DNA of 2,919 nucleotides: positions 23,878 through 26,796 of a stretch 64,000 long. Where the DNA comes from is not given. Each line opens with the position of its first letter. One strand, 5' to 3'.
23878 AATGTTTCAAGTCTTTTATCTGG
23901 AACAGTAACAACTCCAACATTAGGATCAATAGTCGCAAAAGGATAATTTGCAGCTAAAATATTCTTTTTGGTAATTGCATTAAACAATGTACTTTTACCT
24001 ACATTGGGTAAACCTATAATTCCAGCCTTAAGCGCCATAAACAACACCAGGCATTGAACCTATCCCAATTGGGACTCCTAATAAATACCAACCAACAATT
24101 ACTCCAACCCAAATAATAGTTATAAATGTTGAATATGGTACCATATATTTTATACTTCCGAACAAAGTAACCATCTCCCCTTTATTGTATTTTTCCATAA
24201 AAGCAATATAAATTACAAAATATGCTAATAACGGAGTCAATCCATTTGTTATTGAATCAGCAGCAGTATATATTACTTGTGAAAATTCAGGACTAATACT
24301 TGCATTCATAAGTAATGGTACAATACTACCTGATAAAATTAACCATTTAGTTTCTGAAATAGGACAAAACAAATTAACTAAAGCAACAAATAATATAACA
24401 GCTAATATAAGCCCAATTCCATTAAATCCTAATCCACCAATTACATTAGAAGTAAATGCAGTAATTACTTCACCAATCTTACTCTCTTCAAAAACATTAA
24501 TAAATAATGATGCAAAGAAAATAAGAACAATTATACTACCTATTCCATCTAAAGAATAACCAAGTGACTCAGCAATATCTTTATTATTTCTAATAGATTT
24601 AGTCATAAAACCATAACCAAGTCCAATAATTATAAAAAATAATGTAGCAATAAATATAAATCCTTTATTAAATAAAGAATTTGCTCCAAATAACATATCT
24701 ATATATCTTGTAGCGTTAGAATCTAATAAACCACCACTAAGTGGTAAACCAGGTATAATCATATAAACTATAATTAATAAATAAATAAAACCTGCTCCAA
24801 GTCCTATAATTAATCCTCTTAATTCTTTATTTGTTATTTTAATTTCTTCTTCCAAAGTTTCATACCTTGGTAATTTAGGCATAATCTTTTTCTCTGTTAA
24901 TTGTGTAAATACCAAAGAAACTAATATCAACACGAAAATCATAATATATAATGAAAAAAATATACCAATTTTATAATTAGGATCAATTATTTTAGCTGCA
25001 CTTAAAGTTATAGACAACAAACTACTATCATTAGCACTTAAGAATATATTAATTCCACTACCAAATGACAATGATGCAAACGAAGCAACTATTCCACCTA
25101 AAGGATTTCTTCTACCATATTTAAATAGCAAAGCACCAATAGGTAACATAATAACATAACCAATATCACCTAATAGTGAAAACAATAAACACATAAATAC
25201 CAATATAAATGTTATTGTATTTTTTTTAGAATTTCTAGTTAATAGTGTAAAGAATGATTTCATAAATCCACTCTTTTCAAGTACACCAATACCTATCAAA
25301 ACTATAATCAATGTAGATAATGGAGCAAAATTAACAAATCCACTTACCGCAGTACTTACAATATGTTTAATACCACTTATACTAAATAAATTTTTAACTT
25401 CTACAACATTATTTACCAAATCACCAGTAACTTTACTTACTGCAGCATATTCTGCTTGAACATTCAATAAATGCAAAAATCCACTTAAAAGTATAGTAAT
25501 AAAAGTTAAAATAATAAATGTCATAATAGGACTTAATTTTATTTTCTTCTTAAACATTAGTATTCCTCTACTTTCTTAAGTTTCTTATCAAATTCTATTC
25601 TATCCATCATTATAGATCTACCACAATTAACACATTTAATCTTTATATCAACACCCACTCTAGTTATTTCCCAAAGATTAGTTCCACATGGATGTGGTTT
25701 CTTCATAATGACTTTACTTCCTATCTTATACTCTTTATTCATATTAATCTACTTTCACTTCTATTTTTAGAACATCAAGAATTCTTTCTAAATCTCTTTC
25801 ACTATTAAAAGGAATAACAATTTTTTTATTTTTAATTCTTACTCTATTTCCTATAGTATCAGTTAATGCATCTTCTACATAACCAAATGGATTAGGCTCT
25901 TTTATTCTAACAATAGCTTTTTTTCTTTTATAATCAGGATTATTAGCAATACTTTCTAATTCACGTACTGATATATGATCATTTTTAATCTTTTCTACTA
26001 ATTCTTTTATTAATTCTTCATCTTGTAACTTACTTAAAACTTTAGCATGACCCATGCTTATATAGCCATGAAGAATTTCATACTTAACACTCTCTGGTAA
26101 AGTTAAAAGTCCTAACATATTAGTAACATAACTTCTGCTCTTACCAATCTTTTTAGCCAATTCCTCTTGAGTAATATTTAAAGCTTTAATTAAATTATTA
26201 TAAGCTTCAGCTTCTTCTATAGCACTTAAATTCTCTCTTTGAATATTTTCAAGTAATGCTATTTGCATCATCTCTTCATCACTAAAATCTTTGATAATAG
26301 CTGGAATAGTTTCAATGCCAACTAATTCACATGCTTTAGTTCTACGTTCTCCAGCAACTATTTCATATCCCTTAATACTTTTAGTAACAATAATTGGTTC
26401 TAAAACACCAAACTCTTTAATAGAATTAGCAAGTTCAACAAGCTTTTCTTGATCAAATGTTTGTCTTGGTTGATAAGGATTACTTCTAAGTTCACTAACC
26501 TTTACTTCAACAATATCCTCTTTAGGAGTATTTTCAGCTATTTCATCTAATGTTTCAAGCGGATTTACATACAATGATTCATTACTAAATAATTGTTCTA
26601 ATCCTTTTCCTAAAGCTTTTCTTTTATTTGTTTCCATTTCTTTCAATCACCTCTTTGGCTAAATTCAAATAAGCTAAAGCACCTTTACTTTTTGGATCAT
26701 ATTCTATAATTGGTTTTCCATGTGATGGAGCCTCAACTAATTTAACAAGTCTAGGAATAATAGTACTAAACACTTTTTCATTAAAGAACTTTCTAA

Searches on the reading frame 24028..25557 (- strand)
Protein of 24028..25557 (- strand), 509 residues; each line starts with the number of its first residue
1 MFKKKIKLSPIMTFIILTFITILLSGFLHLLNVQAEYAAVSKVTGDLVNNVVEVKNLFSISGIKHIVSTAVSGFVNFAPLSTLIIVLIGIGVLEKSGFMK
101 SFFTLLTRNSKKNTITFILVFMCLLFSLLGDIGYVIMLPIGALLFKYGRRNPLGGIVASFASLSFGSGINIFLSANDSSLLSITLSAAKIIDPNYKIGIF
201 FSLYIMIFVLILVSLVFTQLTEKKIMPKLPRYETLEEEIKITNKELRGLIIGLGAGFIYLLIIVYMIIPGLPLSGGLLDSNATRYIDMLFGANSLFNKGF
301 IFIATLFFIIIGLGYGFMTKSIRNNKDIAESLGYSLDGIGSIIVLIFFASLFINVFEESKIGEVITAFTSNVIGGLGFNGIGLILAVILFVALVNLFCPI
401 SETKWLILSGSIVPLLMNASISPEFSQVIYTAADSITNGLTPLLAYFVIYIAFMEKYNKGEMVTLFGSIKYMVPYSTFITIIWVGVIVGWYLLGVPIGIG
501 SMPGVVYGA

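Call 83: search_protein_families(library=pfam, proteins=[window:24028-25557:-], max_evalue=0.00001)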
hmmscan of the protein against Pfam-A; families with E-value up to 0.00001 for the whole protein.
window:24028-25557:- (509 aa): 1 family
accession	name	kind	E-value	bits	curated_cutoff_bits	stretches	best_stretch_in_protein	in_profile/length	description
PF03806.19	ABG_transport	-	2.5e-95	320.1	27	1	9-502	15-499/502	AbgT putative transporter family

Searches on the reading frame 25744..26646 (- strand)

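Call 83: search_protein_families(library=pfam, proteins=[window:25744-26646:-], max_evalue=0.00001)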
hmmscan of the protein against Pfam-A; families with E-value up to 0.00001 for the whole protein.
window:25744-26646:- (300 aa): 3 families
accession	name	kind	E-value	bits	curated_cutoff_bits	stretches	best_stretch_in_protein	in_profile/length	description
PF02195.25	ParB_N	-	4.7e-34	116.7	26.3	1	44-136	2-95/95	ParB N-terminal domain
PF17762.8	HTH_ParB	-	2.7e-33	114.6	22.6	1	138-235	1-98/102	ParB HTH domain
PF01381.28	HTH_3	-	2.3e-06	28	23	0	153-176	5-28/55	Helix-turn-helix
